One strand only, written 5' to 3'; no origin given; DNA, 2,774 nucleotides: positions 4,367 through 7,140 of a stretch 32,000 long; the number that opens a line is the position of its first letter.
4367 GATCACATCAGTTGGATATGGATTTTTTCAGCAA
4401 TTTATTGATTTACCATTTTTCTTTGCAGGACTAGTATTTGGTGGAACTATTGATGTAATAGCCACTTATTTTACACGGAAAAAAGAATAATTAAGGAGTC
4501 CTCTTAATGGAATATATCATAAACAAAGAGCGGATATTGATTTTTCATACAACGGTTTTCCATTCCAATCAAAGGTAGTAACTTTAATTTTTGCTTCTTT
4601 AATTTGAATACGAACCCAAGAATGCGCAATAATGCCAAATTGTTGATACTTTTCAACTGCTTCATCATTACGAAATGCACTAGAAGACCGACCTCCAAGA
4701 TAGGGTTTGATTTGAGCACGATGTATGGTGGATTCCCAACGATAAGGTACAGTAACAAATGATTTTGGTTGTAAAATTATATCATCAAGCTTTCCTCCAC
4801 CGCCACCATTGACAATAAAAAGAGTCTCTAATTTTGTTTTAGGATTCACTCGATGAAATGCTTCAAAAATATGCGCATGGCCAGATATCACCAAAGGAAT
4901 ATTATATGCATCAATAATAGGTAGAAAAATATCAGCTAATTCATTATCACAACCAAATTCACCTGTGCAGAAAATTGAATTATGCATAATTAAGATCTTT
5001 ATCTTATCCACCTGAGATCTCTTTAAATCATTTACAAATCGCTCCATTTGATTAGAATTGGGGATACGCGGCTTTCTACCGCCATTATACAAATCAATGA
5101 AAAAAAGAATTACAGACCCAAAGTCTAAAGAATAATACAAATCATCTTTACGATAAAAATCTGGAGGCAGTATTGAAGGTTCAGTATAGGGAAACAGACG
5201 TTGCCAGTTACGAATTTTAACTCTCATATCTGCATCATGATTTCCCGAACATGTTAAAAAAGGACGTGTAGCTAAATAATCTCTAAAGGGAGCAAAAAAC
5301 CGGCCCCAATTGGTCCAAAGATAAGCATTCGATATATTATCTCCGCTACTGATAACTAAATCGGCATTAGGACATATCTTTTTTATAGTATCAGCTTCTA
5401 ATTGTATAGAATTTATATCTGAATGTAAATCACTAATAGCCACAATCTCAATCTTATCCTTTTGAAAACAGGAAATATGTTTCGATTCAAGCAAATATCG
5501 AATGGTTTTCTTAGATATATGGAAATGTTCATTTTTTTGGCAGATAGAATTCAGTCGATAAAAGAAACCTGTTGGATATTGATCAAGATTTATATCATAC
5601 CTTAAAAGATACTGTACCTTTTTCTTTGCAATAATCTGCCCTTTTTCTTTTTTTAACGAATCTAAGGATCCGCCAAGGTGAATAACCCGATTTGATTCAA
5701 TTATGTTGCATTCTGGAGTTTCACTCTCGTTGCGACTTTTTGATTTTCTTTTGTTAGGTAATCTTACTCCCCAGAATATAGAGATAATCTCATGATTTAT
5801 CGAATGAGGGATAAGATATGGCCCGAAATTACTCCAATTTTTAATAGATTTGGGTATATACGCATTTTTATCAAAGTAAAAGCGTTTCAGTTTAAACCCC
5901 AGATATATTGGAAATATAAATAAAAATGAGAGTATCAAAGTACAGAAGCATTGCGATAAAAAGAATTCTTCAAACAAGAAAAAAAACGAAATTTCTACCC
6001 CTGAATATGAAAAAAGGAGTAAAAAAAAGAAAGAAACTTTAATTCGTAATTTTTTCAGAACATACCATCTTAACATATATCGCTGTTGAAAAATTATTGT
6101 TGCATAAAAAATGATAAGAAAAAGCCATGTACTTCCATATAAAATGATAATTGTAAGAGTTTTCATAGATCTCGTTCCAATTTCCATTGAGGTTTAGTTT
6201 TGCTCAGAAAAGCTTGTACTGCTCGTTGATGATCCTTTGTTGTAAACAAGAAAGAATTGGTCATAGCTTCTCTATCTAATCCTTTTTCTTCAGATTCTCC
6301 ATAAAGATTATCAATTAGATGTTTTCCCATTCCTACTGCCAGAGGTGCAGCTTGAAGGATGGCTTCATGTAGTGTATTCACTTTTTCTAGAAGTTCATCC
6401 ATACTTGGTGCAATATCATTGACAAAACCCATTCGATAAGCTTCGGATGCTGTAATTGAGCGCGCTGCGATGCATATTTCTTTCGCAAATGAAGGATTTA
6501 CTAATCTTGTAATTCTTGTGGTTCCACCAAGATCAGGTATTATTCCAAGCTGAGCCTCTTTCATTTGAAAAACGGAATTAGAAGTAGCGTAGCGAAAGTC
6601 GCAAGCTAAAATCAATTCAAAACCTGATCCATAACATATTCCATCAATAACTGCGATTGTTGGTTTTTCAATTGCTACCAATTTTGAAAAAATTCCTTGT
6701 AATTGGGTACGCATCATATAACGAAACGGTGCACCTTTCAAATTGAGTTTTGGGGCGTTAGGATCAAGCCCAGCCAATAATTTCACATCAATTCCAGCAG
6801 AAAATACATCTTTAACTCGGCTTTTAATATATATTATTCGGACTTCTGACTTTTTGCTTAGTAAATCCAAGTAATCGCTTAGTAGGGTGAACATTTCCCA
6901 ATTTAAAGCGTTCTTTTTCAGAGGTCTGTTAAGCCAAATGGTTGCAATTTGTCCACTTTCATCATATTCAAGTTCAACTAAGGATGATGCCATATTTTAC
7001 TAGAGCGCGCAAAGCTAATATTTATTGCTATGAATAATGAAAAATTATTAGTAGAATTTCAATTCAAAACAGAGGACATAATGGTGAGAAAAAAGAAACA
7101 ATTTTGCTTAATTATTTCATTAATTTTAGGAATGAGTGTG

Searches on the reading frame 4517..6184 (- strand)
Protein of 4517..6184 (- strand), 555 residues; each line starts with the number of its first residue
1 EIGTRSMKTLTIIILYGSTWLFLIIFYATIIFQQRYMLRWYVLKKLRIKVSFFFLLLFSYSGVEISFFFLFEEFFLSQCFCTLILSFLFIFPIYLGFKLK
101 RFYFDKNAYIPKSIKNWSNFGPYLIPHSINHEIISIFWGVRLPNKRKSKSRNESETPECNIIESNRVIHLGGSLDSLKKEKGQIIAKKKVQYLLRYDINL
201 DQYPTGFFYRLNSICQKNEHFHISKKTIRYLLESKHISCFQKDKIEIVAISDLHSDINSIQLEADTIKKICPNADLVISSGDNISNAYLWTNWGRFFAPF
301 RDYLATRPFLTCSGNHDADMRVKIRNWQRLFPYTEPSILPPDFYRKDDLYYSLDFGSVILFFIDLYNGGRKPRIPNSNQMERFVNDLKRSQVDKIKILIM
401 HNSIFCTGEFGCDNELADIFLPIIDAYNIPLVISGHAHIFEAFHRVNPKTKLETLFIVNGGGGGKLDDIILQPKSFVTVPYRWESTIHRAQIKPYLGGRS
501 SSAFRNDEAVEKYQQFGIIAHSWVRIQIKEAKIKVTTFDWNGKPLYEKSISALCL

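Call 13: search_protein_families(library=pfam, proteins=[window:4517-6184:-], max_evalue=0.001)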
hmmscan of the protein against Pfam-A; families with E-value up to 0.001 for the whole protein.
window:4517-6184:- (555 aa): 2 families
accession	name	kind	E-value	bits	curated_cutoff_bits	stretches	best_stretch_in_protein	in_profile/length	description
PF00149.33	Metallophos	-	6.1e-15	56.6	21.5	1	247-439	3-190/191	Calcineurin-like phosphoesterase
PF12850.12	Metallophos_2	-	6.8e-07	29.8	27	1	246-461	2-133/154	Calcineurin-like phosphoesterase superfamily domain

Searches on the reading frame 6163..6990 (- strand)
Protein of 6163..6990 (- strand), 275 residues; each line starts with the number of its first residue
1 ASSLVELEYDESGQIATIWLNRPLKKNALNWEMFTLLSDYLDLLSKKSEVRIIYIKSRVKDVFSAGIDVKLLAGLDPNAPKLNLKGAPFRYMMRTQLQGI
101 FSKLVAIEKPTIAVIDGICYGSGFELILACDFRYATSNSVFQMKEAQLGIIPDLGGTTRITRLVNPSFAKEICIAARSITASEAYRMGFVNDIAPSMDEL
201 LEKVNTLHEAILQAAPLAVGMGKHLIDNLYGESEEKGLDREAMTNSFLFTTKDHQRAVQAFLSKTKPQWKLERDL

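Call 13: search_protein_families(library=pfam, proteins=[window:6163-6990:-], max_evalue=0.001)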
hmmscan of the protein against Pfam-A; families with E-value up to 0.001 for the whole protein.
window:6163-6990:- (275 aa): 2 families
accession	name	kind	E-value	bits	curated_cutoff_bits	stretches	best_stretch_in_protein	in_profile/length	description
PF00378.25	ECH_1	-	1.5e-46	159.2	27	1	12-270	3-249/251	Enoyl-CoA hydratase/isomerase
PF16113.10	ECH_2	-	1.6e-30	107.2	27.2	1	16-206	2-186/335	Enoyl-CoA hydratase/isomerase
